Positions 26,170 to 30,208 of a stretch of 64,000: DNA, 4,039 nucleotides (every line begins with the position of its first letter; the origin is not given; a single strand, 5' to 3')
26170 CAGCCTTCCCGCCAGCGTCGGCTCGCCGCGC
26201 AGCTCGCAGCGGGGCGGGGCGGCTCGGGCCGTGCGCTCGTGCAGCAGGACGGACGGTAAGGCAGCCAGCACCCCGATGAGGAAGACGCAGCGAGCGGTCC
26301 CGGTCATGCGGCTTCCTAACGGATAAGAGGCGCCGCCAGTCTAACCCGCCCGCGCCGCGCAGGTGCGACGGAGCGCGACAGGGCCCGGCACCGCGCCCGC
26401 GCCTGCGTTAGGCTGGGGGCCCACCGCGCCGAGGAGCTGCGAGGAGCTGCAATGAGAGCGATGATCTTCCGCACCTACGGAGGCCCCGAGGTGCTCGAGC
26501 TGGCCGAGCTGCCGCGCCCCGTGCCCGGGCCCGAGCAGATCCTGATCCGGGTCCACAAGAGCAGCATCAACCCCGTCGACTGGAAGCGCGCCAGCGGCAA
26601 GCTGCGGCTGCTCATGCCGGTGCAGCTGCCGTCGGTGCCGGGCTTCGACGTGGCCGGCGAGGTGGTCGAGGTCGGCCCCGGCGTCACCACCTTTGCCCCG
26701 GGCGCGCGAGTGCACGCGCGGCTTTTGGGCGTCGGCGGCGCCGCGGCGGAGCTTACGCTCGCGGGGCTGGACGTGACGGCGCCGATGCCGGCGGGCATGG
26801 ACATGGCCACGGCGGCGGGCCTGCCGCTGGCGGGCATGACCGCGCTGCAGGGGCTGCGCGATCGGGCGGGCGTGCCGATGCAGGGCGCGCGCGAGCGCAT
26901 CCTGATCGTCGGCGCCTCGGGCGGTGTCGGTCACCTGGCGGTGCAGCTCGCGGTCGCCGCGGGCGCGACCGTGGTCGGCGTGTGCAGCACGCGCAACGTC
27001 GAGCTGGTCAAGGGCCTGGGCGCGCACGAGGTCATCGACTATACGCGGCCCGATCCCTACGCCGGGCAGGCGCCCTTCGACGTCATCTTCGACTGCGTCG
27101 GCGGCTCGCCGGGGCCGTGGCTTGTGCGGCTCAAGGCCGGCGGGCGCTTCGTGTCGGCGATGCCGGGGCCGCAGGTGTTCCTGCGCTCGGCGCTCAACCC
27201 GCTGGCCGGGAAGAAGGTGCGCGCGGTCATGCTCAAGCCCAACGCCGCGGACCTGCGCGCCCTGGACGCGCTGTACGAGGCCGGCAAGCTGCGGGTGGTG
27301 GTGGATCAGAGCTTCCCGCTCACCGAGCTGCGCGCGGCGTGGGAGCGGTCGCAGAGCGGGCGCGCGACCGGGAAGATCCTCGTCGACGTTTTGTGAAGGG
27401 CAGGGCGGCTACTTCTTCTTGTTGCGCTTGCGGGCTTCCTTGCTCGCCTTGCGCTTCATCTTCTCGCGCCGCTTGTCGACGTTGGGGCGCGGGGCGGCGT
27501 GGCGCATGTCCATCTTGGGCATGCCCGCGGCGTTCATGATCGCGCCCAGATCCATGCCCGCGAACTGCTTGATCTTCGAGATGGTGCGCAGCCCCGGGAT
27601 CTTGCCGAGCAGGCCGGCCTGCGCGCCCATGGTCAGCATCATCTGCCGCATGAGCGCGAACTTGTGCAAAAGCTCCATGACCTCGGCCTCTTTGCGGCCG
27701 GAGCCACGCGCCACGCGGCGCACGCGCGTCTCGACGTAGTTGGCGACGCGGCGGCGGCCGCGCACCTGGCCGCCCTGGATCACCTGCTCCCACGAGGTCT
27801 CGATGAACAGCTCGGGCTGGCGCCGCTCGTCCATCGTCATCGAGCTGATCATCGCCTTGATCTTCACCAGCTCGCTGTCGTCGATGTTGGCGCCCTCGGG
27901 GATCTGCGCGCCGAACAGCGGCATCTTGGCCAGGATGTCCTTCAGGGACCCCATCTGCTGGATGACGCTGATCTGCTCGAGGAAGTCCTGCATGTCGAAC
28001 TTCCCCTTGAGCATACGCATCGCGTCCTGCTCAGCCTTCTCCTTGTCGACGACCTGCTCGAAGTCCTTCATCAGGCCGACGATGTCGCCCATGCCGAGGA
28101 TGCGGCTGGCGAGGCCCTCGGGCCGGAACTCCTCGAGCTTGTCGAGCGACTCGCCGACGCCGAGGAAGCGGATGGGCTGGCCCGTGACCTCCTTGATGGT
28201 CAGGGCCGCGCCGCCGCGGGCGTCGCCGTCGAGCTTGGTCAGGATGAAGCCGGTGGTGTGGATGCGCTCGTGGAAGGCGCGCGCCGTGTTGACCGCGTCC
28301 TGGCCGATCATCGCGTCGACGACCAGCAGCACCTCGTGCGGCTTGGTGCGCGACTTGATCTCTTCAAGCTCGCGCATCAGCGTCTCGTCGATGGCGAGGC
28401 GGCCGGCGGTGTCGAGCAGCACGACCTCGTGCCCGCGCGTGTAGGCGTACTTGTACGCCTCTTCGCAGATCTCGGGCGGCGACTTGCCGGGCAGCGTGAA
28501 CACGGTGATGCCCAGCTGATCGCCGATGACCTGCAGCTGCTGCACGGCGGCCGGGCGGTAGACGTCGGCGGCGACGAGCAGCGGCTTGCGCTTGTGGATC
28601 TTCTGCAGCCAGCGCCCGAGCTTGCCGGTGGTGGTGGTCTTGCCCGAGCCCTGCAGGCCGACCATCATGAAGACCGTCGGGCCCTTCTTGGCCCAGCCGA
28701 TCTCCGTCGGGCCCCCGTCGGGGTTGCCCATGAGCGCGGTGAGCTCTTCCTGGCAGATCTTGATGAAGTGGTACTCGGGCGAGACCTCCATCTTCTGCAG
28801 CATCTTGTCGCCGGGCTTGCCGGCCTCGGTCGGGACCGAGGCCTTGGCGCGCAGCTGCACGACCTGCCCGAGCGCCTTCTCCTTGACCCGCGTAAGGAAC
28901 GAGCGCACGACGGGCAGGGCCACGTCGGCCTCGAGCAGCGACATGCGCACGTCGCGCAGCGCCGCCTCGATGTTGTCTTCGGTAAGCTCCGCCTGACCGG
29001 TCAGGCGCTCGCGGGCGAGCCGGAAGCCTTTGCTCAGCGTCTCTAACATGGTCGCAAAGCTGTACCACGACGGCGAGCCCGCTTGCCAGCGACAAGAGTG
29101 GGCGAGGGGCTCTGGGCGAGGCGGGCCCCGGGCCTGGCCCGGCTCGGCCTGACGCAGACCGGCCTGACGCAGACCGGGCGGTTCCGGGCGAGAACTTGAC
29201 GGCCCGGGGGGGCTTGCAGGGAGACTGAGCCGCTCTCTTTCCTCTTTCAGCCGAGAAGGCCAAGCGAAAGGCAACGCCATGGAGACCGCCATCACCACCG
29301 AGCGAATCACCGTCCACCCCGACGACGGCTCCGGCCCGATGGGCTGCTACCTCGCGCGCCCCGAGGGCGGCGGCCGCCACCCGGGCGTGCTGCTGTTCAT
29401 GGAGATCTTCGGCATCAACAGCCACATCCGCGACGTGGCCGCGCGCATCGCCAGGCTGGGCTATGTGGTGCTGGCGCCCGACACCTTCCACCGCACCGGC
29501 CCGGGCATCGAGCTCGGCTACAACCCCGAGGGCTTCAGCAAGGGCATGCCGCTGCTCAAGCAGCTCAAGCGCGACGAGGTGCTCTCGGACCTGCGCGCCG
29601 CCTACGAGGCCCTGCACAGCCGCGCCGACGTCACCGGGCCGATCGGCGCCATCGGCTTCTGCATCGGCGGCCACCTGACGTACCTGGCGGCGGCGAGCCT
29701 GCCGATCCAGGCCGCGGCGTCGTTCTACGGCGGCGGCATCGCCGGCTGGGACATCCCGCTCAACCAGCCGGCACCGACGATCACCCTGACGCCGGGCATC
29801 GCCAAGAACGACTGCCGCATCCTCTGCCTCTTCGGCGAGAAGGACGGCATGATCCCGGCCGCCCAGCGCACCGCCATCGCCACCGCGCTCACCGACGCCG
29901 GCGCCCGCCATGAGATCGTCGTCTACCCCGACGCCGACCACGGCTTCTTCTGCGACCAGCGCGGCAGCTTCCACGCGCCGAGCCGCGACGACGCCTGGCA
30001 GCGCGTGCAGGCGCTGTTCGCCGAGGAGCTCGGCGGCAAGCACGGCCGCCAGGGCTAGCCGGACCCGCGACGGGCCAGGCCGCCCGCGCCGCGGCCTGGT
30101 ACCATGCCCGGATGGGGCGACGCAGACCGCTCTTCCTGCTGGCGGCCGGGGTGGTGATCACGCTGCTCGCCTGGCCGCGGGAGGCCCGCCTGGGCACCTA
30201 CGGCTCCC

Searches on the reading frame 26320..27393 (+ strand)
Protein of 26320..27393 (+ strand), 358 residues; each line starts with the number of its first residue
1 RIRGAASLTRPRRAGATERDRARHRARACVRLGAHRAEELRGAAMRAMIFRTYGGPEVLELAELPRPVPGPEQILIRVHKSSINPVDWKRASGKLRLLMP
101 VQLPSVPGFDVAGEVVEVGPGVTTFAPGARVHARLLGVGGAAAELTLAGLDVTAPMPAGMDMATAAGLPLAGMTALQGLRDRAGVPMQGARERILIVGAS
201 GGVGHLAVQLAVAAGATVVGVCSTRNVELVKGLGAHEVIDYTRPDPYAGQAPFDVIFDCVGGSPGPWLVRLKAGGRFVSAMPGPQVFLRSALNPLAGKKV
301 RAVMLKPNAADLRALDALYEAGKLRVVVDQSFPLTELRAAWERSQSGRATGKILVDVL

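Call 71: search_protein_families(library=pfam, proteins=[window:26320-27393:+], max_evalue=0.0001)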
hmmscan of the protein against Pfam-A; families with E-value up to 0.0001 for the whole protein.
window:26320-27393:+ (358 aa): 3 families
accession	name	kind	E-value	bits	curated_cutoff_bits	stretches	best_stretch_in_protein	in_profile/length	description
PF13602.12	ADH_zinc_N_2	-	4.9e-25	89.4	27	1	233-355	1-134/134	Zinc-binding dehydrogenase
PF08240.17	ADH_N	-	6.1e-15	55.8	23.5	1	70-146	1-92/104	Alcohol dehydrogenase GroES-like domain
PF00107.32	ADH_zinc_N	-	1.8e-12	47.8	31.8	1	202-263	1-70/129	Zinc-binding dehydrogenase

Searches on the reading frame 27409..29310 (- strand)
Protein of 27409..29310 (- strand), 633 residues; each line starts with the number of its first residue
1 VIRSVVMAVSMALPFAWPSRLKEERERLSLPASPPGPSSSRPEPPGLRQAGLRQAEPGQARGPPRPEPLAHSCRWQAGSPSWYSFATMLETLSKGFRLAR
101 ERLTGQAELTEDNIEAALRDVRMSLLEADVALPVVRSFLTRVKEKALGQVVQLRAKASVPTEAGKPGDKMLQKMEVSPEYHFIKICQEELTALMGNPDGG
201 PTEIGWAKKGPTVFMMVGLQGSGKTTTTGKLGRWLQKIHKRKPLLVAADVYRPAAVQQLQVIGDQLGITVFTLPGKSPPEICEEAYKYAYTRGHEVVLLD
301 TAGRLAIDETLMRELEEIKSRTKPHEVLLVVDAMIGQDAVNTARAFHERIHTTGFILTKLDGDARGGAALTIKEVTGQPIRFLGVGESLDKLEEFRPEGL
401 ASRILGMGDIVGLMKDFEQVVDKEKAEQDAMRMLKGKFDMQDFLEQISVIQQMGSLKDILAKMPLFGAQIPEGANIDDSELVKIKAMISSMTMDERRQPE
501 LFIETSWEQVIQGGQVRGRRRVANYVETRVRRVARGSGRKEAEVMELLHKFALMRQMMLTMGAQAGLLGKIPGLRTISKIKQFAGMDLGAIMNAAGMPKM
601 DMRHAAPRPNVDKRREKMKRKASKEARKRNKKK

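Call 8: search_protein_families(library=pfam, proteins=[window:27409-29310:-], max_evalue=0.01)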
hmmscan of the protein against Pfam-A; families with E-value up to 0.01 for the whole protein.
window:27409-29310:- (633 aa): 6 families
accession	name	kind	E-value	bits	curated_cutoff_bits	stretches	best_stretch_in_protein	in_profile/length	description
PF00448.28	SRP54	-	5e-70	235.6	22.7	1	211-406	1-196/196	SRP54-type protein, GTPase domain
PF02978.25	SRP_SPB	-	3.8e-21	75.7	27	1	437-558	1-91/91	Signal peptide binding domain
PF02881.24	SRP54_N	-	9.3e-13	48.6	22.4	1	92-153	1-61/75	SRP54-type protein, helical bundle domain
PF13401.12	AAA_22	-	0.0006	20.6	27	1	210-329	4-120/130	AAA domain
PF01656.29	CbiA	-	0.0017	18.7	25.4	1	221-384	9-54/125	CobQ/CobB/MinD/ParA nucleotide binding domain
PF06414.18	Zeta_toxin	-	0.0036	17.2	22.3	0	209-254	14-57/199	Zeta toxin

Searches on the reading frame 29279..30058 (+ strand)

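Call 8: search_protein_families(library=pfam, proteins=[window:29279-30058:+], max_evalue=0.01)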
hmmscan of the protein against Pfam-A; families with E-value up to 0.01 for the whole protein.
window:29279-30058:+ (259 aa): 3 families
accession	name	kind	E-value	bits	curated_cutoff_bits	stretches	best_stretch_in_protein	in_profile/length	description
PF01738.24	DLH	-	1.8e-48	165.4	21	1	22-250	2-216/217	Dienelactone hydrolase family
PF00326.27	Peptidase_S9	-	1e-06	28.8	22.6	1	177-228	143-194/213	Prolyl oligopeptidase family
PF08840.17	BAAT_C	-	0.00053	20.5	20.9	0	108-152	9-55/210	BAAT / Acyl-CoA thioester hydrolase C terminal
